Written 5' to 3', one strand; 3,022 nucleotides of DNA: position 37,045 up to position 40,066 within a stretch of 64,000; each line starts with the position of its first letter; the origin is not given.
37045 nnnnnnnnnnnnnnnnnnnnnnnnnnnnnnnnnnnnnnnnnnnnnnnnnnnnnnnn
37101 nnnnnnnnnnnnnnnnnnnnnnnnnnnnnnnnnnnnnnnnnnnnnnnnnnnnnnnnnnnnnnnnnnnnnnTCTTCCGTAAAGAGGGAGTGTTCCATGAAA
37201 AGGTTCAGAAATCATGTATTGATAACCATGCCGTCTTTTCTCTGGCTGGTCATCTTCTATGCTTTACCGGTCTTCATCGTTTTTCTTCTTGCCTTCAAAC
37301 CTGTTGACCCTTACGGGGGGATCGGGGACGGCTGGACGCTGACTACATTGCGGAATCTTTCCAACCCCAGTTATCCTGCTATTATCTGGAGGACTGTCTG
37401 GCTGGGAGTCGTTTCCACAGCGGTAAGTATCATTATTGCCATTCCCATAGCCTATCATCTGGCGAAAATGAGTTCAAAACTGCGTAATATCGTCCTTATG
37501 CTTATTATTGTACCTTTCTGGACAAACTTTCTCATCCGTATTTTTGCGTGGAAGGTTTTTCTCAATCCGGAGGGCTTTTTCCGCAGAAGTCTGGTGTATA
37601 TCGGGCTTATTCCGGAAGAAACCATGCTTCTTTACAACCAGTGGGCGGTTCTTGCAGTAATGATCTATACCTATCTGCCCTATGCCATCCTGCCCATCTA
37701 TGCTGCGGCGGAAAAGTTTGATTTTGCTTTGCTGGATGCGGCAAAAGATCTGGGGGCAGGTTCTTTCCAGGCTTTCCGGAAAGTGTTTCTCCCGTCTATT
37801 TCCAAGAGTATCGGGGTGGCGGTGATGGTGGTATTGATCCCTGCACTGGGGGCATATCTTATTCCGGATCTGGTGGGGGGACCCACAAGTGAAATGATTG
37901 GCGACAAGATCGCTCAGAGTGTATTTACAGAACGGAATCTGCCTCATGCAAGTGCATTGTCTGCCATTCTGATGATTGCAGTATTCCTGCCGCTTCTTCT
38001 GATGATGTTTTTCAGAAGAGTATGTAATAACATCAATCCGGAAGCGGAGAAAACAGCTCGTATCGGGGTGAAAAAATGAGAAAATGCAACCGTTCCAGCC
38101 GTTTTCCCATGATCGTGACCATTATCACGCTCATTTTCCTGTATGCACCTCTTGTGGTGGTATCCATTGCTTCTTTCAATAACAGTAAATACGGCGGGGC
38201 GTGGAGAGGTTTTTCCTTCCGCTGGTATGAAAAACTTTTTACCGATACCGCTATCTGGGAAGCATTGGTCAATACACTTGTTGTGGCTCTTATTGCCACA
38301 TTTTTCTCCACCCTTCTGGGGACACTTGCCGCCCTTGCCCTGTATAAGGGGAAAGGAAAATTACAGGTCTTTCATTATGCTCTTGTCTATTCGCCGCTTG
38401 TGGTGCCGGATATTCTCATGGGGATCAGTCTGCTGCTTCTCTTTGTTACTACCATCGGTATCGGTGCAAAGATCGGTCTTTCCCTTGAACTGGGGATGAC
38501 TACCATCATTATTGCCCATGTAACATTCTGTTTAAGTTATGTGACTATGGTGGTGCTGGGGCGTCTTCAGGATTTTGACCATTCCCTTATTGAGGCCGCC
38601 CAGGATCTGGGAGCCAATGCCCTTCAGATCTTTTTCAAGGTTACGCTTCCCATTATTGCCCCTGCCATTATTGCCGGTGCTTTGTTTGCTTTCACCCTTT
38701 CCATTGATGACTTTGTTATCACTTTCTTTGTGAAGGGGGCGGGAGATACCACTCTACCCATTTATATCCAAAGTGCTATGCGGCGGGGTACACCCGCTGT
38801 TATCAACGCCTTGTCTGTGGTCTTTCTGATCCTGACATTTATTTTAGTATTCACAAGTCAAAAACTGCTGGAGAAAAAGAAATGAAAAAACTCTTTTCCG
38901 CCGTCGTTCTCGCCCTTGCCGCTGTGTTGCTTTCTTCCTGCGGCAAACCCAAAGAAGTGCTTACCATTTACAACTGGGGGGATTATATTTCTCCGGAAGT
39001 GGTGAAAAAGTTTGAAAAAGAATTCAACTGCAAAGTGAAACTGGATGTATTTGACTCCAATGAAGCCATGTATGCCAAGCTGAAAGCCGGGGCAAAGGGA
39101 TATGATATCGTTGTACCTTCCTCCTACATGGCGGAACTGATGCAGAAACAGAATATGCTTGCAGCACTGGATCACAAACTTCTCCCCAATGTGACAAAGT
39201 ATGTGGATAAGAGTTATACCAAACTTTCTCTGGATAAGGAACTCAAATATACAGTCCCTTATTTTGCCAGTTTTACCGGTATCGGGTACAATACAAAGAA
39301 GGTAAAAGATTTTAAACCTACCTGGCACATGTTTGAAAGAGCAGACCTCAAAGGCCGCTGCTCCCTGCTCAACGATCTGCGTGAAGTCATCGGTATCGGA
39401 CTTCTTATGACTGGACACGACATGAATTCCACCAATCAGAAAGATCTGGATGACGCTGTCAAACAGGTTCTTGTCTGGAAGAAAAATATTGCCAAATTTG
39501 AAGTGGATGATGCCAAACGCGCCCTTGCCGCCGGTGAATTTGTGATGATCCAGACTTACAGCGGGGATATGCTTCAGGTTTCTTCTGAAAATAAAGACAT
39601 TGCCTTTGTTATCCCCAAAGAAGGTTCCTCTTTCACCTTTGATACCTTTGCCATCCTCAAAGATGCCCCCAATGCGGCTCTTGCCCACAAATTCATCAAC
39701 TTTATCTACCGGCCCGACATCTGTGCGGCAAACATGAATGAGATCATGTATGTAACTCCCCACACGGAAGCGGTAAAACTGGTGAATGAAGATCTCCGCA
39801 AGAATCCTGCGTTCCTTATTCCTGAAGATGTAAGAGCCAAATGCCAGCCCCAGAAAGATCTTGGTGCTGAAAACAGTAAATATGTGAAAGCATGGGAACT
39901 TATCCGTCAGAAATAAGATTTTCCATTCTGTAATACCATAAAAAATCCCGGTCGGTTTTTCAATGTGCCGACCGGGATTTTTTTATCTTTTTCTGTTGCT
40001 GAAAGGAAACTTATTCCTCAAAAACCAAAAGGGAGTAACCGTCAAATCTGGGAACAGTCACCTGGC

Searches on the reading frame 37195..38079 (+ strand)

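Call 59: search_protein_families(library=pfam, proteins=[window:37195-38079:+], max_evalue=0.0001)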
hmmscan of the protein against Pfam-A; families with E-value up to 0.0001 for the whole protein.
window:37195-38079:+ (294 aa): 1 family
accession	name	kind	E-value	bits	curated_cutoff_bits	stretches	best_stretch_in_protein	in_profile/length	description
PF00528.27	BPD_transp_1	-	8.1e-13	48.9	26.4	1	82-274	1-175/184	Binding-protein-dependent transport system inner membrane component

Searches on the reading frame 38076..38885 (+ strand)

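Call 59: search_protein_families(library=pfam, proteins=[window:38076-38885:+], max_evalue=0.0001)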
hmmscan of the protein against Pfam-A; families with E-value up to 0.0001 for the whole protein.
window:38076-38885:+ (269 aa): 1 family
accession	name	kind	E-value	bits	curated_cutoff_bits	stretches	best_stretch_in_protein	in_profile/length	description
PF00528.27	BPD_transp_1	-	1.4e-17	64.4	26.4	1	79-268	2-181/184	Binding-protein-dependent transport system inner membrane component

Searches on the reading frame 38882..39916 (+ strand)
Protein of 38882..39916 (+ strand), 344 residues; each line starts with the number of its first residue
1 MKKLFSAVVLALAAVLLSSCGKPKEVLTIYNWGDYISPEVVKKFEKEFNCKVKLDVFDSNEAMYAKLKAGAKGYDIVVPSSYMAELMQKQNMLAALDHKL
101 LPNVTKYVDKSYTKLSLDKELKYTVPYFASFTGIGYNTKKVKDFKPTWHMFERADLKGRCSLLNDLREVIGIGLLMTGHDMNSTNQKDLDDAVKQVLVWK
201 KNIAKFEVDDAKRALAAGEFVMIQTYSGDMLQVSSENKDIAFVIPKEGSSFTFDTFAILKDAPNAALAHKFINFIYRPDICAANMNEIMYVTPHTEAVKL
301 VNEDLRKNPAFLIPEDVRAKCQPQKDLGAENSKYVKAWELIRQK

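Call 59: search_protein_families(library=pfam, proteins=[window:38882-39916:+], max_evalue=0.0001)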
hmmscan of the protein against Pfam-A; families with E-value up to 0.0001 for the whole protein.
window:38882-39916:+ (344 aa): 4 families
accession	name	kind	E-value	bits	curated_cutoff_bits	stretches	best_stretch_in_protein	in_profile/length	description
PF13416.11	SBP_bac_8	-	3e-28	99.9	27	1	40-311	2-277/279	Bacterial extracellular solute-binding protein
PF01547.30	SBP_bac_1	-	2.9e-18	67.3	26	1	38-279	11-304/307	Bacterial extracellular solute-binding protein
PF13343.11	SBP_bac_6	-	1.3e-17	64.6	24.6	1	75-313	5-236/245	Bacterial extracellular solute-binding protein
PF13531.11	SBP_bac_11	-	5.1e-06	26.9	25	1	39-278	15-215/227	Bacterial extracellular solute-binding protein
